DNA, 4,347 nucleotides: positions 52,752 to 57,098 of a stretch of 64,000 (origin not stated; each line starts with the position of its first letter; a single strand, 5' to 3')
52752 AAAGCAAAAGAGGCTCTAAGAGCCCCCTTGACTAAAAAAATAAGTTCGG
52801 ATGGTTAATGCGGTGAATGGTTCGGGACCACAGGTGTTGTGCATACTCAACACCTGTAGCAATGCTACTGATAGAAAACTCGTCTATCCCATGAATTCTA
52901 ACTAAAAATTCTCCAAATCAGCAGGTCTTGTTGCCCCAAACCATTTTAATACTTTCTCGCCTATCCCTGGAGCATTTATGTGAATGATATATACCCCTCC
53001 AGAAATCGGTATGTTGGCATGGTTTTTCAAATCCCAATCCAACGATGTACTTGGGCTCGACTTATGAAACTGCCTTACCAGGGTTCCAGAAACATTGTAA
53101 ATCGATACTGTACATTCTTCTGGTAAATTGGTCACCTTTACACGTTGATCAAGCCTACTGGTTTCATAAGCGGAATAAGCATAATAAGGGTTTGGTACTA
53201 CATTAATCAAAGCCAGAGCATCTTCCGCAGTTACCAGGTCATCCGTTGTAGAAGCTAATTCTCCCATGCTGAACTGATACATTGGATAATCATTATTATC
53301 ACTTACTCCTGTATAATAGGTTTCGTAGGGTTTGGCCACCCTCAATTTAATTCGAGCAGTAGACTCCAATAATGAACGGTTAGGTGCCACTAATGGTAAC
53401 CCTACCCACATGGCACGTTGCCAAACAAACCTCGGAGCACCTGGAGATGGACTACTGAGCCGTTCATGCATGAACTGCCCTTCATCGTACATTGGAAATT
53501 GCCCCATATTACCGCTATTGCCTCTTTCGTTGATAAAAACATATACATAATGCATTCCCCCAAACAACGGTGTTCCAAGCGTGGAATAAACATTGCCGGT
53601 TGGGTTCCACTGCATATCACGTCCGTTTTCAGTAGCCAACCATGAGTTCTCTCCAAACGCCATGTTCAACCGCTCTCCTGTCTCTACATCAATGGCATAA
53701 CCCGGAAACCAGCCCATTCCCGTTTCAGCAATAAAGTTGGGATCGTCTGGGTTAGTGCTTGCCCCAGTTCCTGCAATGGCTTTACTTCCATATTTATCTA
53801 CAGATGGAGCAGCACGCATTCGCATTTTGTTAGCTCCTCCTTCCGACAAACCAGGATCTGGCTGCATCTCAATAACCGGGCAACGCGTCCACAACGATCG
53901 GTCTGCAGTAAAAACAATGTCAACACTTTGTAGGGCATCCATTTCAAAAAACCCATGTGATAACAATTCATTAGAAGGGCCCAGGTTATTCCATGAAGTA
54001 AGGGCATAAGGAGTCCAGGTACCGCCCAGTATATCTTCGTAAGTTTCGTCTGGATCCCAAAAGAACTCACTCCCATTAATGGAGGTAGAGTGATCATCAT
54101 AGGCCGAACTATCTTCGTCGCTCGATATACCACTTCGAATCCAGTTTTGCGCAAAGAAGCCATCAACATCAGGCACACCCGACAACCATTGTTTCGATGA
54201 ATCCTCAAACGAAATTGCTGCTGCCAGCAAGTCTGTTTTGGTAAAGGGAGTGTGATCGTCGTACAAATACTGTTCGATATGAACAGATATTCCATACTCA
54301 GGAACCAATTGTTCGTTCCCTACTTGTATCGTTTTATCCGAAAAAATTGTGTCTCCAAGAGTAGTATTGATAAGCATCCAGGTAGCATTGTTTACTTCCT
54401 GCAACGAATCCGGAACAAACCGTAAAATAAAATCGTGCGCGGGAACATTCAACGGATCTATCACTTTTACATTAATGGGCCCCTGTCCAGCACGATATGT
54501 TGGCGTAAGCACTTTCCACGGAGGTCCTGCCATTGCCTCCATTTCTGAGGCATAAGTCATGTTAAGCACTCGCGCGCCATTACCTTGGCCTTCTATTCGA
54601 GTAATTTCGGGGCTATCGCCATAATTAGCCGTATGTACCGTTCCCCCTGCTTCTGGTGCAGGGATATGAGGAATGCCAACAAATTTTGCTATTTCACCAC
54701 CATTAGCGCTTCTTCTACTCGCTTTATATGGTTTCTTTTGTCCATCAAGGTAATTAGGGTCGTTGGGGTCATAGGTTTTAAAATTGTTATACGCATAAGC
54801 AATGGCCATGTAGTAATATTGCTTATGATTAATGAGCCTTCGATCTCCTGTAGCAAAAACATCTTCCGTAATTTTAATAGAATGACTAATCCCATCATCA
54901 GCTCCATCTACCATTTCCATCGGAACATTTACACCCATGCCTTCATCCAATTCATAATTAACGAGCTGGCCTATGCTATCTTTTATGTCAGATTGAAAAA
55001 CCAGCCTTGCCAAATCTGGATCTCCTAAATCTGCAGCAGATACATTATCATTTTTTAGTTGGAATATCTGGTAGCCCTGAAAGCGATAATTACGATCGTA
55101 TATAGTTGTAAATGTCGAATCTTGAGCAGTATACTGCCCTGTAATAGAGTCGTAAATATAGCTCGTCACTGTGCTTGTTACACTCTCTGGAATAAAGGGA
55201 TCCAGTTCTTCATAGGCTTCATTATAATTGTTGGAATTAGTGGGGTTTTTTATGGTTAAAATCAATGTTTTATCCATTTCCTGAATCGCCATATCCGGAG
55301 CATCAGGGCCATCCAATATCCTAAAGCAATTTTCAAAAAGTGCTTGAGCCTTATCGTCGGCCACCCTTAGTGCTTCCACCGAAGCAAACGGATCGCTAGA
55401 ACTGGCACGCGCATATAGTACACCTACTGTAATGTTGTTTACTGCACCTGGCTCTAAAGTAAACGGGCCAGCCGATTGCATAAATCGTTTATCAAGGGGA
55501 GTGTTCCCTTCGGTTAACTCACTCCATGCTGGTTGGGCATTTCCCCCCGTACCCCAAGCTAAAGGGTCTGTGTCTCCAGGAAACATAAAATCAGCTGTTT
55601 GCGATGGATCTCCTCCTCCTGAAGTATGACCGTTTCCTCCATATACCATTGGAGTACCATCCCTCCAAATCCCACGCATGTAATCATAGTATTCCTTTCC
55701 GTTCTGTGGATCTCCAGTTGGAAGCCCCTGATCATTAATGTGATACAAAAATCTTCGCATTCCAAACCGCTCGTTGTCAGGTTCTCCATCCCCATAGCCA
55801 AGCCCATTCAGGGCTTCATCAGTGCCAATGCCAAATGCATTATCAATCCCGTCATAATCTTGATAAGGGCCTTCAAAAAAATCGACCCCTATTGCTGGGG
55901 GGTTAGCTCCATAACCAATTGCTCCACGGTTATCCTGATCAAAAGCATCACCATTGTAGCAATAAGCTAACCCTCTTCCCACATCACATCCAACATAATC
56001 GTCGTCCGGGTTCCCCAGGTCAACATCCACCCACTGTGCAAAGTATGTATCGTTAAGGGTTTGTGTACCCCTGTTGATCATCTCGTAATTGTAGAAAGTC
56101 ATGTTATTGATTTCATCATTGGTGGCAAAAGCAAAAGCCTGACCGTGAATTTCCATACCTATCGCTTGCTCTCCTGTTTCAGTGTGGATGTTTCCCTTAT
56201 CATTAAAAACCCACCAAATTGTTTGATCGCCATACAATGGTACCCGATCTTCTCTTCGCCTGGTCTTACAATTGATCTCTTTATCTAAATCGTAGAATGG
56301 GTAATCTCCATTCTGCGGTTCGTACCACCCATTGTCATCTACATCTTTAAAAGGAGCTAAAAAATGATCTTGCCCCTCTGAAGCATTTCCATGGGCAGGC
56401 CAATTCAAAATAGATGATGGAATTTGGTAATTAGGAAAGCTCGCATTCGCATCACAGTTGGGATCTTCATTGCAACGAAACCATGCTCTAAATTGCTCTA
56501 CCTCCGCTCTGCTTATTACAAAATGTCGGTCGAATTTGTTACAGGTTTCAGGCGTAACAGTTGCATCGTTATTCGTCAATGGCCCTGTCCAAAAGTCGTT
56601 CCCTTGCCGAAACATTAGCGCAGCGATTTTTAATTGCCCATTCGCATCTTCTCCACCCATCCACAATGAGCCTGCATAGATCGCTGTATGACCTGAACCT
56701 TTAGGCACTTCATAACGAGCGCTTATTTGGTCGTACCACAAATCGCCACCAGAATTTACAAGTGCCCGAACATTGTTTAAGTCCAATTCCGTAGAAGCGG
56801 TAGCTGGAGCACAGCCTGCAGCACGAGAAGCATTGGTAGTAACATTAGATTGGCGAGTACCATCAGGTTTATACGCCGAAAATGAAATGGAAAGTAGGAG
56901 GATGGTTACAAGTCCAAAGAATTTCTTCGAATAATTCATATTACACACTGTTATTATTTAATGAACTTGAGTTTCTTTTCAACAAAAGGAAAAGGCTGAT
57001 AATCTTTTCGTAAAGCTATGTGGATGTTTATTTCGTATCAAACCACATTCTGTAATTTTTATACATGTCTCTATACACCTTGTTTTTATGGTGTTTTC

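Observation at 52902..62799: Best candidate system: giant T9SS cargo protein paired divergently with two LytTR regulators, a double-propeller LytS-type kinase and a repeat-bearing acidic lipoprotein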

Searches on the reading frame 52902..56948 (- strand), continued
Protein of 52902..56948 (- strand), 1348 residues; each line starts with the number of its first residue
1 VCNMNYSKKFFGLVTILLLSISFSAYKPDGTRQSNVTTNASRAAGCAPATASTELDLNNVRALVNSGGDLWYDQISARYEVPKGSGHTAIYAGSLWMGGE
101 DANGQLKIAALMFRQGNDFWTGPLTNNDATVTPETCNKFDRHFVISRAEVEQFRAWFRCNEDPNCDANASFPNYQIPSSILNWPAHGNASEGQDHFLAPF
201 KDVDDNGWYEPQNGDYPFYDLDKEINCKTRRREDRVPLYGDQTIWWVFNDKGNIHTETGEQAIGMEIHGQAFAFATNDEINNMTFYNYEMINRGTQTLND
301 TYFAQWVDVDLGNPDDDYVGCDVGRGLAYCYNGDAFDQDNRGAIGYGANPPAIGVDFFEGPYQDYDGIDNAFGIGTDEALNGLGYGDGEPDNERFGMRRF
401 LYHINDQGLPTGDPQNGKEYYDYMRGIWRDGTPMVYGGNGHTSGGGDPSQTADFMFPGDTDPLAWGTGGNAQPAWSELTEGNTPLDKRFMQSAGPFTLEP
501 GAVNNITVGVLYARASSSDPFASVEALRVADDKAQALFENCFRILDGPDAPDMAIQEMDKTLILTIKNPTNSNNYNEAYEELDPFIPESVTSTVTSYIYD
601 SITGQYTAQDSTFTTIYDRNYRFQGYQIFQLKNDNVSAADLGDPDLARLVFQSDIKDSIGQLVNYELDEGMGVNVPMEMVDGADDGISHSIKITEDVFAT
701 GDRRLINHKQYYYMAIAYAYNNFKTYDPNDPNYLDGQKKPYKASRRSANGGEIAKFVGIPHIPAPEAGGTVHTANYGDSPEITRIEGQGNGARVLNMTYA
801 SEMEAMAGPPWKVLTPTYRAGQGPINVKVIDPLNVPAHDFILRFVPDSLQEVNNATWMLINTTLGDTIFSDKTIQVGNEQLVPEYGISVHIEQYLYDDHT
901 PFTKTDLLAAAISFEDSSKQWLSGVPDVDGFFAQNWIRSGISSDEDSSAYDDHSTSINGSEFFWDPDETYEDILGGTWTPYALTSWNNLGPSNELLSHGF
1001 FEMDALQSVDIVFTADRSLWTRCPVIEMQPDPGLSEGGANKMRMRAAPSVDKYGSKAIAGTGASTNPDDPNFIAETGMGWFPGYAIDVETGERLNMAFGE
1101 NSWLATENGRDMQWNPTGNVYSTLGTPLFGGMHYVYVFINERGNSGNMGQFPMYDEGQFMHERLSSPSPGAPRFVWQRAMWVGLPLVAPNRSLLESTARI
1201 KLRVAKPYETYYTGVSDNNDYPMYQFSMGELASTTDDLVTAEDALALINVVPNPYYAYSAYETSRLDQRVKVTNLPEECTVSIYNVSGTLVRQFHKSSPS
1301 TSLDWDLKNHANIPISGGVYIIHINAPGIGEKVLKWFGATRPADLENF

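Call 64: find_encoding_contigs(protein=P0005, flank=10000, max_places=1)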
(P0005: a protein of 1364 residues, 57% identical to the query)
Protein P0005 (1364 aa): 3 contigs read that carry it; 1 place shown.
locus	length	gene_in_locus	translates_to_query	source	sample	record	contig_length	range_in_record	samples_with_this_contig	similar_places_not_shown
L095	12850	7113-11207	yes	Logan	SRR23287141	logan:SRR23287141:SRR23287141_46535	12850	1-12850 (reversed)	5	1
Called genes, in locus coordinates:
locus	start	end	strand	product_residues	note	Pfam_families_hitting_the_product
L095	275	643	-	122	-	-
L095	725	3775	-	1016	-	PF07494:Reg_prop (faint), PF07495:Y_Y_Y, PF06580:His_kinase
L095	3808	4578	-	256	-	PF00072:Response_reg, PF04397:LytTR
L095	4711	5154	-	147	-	-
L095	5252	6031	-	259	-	PF00072:Response_reg, PF04397:LytTR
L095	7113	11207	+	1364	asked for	-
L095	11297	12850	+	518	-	?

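Call 65: find_encoding_contigs(protein=P0002, flank=10000, max_places=1)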
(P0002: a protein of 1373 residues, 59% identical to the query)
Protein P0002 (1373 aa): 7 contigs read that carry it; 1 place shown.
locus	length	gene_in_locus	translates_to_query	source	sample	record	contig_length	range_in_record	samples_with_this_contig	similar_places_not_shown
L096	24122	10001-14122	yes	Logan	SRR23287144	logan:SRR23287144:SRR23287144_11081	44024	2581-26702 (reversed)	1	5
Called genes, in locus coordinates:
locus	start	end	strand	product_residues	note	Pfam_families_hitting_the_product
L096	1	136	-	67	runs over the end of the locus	PF02597:ThiS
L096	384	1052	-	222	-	PF02581:TMP-TENI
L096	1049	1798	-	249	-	PF01884:PcrB, PF05690:ThiG (faint), PF00478:IMPDH (weak), PF00977:His_biosynth, PF01180:DHO_dh (weak), PF01207:Dus (weak)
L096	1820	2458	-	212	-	PF01648:ACPS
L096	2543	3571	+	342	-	-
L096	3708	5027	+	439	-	PF05221:AdoHcyase, PF00670:AdoHcyase_NAD, PF02826:2-Hacid_dh_C, PF07991:KARI_N (weak), PF13241:NAD_binding_7 (weak)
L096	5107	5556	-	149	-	-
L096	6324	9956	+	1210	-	PF13620:CarboxypepD_reg, PF13715:CarbopepD_reg_2, PF07715:Plug, PF00593:TonB_dep_Rec_b-barrel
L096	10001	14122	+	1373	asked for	-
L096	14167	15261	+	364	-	-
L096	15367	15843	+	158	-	PF03449:GreA_GreB_N, PF01272:GreA_GreB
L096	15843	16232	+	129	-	PF11969:DcpS_C, PF01230:HIT, PF04677:CwfJ_C_1 (weak)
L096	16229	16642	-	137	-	PF02075:RuvC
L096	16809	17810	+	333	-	PF03706:LPG_synthase_TM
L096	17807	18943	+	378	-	PF13506:Glyco_transf_21, PF13641:Glyco_tranf_2_3, PF00535:Glycos_transf_2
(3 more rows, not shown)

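Call 66: find_encoding_contigs(protein=P0007, flank=10000, max_places=1)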
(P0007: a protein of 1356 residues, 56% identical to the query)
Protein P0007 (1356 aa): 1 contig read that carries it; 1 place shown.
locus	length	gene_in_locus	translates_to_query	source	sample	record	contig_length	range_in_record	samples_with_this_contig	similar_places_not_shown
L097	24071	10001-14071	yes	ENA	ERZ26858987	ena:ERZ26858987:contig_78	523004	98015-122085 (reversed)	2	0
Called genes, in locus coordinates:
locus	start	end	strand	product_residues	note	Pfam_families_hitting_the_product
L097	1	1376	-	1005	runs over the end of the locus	PF07494:Reg_prop (weak), PF07495:Y_Y_Y, PF06580:His_kinase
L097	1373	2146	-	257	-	PF00072:Response_reg, PF04397:LytTR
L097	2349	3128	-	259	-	PF00072:Response_reg, PF04397:LytTR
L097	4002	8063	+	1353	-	-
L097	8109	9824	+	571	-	PF18962:Por_Secre_tail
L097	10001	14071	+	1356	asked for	-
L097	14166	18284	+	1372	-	-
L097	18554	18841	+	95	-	-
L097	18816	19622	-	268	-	PF00561:Abhydrolase_1, PF00975:Thioesterase, PF12146:Hydrolase_4, PF12697:Abhydrolase_6, PF03096:Ndr (faint)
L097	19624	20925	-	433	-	PF05195:AMP_N, PF00557:Peptidase_M24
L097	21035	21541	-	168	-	PF13585:CHU_C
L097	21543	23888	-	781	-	-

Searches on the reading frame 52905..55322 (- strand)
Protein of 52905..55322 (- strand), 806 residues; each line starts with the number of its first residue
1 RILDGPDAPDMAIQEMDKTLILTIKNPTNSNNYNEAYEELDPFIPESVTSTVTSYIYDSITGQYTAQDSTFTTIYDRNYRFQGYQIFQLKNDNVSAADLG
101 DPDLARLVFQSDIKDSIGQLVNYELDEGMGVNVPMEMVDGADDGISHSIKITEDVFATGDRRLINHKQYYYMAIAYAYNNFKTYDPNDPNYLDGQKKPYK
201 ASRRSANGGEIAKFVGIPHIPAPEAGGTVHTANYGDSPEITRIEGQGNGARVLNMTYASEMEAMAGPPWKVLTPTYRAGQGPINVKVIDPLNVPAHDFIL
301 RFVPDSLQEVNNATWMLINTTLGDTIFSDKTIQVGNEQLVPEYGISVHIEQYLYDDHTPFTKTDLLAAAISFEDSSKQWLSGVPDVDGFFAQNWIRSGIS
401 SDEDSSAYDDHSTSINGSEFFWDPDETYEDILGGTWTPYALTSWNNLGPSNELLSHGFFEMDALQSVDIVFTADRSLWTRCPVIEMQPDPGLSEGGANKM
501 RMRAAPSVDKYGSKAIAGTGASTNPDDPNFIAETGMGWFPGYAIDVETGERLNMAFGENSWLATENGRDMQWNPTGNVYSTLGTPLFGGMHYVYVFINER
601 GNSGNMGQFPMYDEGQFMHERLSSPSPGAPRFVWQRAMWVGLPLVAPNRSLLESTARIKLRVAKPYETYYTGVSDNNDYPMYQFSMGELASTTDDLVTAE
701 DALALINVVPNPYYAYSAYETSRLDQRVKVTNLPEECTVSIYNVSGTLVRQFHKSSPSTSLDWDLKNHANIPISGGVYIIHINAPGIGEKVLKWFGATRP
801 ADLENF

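Call 60: predict_structure(alignment_id=A4)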
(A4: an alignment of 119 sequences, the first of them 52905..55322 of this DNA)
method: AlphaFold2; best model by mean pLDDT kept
length: 806 residues; sequences in the alignment: 119
mean_pLDDT: 93.6   pTM: 0.88
mean pLDDT of the five models: 93.6, 93.0, 92.7, 92.3, 91.7
residues with pLDDT >= 90: 700; 70-90: 80; 50-70: 18; < 50: 8
segments of 3 or more residues with pLDDT < 50: 712-716
pLDDT, mean of each block of 10 residues (from residue 1): 85 97 97 96 95 96 97 96 97 95 96 89 93 92 91 95 94 97 94 95 95 96 93 97 97 98 94 97 98 98 94 97 97 95 97 90 96 98 94 95 90 91 95 96 94 75 97 98 97 96 97 96 97 98 98 98 97 97 96 97 90 97 95 95 98 98 96 93 98 95 89 52 78 95 93 92 88 88 95 82 57
secondary structure, 60 per line:
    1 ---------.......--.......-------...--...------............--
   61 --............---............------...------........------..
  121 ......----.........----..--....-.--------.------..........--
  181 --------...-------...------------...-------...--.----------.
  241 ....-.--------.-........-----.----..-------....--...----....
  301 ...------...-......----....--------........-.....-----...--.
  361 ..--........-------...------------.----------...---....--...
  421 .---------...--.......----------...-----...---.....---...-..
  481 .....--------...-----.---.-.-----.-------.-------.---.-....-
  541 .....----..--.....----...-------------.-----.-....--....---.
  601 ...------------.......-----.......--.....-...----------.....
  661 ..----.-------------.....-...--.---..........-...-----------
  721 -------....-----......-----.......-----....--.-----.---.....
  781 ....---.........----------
elements in order (helices of 4 or more, strands of 3 or more residues): E10-16 E19-25 E38-40 E47-58 E63-74 E78-89 E105-112 E119-126 E131-139 E148-151 E169-178 E199-201 E214-216 E240-244 H257-264 E284-287 E297-303 E314-319 E324-327 E336-340 E345-349 E355-357 E360-362 E365-372 E380-382 E412-415 E418-421 E436-438 E467-471 E479-485 E536-539 E541-545 E554-558 H587-590 E593-596 H600-603 H616-622 H628-634 E637-641 E643-645 E656-662 E681-685 H696-705 E707-709 E728-731 E737-742 E748-754 E760-763 E776-784 E788-796
